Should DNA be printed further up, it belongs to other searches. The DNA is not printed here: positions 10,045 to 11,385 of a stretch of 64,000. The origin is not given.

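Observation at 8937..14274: Tandem array of pilin-module/peptidoglycan-hydrolase fusions: three paralogs share a VirB2/TrbC-like N-terminal module but carry NlpC/P60, 3D and M23 domains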

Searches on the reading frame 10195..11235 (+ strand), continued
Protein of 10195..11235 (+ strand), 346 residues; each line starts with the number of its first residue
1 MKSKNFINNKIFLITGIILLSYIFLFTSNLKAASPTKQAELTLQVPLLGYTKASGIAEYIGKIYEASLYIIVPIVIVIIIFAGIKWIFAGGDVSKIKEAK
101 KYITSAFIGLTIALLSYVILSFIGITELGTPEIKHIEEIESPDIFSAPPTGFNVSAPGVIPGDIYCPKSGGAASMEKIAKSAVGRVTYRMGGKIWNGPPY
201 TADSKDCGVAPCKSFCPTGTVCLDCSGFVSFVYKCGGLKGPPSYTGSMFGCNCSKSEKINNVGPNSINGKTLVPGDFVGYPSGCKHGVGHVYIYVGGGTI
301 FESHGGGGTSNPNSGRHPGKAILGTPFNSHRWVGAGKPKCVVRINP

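Call 30: find_encoding_contigs(protein=P0020, flank=10000, max_places=2)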
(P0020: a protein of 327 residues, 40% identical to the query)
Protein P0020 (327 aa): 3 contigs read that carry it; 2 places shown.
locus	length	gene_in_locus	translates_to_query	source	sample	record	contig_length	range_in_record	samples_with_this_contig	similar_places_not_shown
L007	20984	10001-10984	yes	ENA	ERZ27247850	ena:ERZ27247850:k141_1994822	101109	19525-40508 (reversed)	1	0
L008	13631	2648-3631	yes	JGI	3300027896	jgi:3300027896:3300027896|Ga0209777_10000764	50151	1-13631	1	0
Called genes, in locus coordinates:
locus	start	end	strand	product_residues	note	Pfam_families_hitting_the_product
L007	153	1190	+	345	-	PF13793:Pribosyltran_N, PF14572:Pribosyl_synth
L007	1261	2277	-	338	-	PF13353:Fer4_12 (weak), PF04055:Radical_SAM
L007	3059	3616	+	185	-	PF02834:LigT_PEase, PF13563:2_5_RNA_ligase2, PF02834:LigT_PEase (weak)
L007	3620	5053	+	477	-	PF01839:FG-GAP (weak), PF13517:FG-GAP_3, PF03734:YkuD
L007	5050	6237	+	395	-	PF03808:Glyco_tran_WecG, PF00293:NUDIX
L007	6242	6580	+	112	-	-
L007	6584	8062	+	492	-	PF00749:tRNA-synt_1c, PF19269:Anticodon_2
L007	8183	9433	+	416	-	PF01551:Peptidase_M23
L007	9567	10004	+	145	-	-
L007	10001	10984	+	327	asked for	PF18895:T4SS_pilin (weak)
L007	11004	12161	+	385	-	-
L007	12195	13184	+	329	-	PF18895:T4SS_pilin, PF13529:Peptidase_C39_2, PF03412:Peptidase_C39 (faint), PF09778:Guanylate_cyc_2 (faint)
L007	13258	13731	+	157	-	PF18895:T4SS_pilin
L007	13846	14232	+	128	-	-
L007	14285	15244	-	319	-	PF02899:Phage_int_SAM_1, PF13102:Phage_int_SAM_5 (weak), PF13495:Phage_int_SAM_4 (faint), PF00589:Phage_integrase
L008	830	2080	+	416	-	PF01551:Peptidase_M23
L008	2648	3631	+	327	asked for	PF18895:T4SS_pilin (weak)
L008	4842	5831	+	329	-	PF18895:T4SS_pilin, PF13529:Peptidase_C39_2, PF03412:Peptidase_C39 (faint), PF09778:Guanylate_cyc_2 (faint)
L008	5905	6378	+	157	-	PF18895:T4SS_pilin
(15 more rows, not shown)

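Call 55: search_protein_families(library=pfam, alignment_id=A5, max_evalue=0.001)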
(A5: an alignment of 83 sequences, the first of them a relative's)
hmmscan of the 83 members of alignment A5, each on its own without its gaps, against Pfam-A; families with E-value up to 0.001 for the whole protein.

A. member 1, P0001 (346 aa): 3 families
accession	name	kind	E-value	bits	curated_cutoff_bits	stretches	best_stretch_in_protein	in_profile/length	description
PF00877.26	NLPC_P60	-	4.7e-09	36.6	23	1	222-307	13-85/105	NlpC/P60 family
PF18895.5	T4SS_pilin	-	5.3e-08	33.3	26.6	1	54-123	3-71/71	Type IV secretion system pilin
PF09852.15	DUF2079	-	0.00082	19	28.2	0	20-122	244-344/459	Predicted membrane protein (DUF2079)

B. families by the number of members that match (of 83 scanned): 21 families
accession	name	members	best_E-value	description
PF18895.5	T4SS_pilin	80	5.6e-13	Type IV secretion system pilin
PF13529.12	Peptidase_C39_2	12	7.5e-21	Peptidase_C39 like family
PF13539.11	Peptidase_M15_4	10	1.7e-14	D-alanyl-D-alanine carboxypeptidase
PF01551.29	Peptidase_M23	8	2e-08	Peptidase family M23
PF06725.17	3D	7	3.3e-10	3D domain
PF00877.26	NLPC_P60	7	6.6e-10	NlpC/P60 family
PF02557.22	VanY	6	1.4e-11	D-alanyl-D-alanine carboxypeptidase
PF01427.22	Peptidase_M15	4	3e-08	D-ala-D-ala dipeptidase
PF04956.18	TrbC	4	2e-05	TrbC/VIRB2 pilin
PF01510.30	Amidase_2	3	5.1e-07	N-acetylmuramoyl-L-alanine amidase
PF09778.15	Guanylate_cyc_2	3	1.8e-06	Guanylylate cyclase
PF03412.21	Peptidase_C39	3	4.6e-06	Peptidase C39 family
PF19607.4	DUF6112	3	0.00018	Family of unknown function (DUF6112)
PF01464.25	SLT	2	7.1e-19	Transglycosylase SLT domain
PF06904.17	Extensin-like_C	2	0.00039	Extensin-like protein C-terminus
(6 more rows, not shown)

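Call 95: find_encoding_contigs(protein=P0014, flank=10000, max_places=2)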
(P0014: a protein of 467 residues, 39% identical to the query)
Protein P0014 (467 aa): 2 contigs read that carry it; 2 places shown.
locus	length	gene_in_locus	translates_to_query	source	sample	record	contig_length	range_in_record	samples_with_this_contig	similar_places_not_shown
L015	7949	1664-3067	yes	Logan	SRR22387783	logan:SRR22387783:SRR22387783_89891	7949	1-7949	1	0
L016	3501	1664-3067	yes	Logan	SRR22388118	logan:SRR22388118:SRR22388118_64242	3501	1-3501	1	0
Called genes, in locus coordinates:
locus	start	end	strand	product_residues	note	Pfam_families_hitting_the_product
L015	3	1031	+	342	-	?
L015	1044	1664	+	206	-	PF13462:Thioredoxin_4, PF01323:DSBA (faint)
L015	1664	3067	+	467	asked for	PF18895:T4SS_pilin (faint), PF00877:NLPC_P60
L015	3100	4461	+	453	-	PF18073:Zn_ribbon_LapB, PF13191:AAA_16 (faint), PF08423:Rad51 (faint), PF13481:AAA_25, PF03796:DnaB_C, PF06745:ATPase, PF23442:DUF7125, PF13541:ChlI (weak), +2 more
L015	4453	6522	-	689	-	PF17191:RecG_wedge, PF04851:ResIII, PF00270:DEAD, PF00271:Helicase_C, PF19833:RecG_dom3_C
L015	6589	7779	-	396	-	-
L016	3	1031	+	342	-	?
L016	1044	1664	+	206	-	PF13462:Thioredoxin_4, PF01323:DSBA (faint)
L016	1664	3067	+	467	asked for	PF18895:T4SS_pilin (faint), PF00877:NLPC_P60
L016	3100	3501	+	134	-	?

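Call 97: search_dna_similar(query=window:10195-11235:+, collection=phages, mode=protein, max_evalue=0.001, max_rows=10)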
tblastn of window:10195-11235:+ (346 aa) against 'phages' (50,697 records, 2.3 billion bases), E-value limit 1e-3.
No match.

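Call 98: search_protein_families(library=phrogs, proteins=[L001:9564-10004:+, window:10195-11235:+], max_evalue=0.01)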
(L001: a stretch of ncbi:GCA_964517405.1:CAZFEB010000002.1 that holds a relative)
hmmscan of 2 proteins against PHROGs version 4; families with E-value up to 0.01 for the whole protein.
L001:9564-10004:+ (146 aa): 0 families

window:10195-11235:+ (346 aa): 2 families
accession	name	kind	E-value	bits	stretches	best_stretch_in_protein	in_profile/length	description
phrog_1015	-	tail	8.9e-07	28.9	1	219-308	681-770/795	tail protein with lysin activity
phrog_329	-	tail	4.5e-05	22.8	1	222-308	560-634/949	minor tail protein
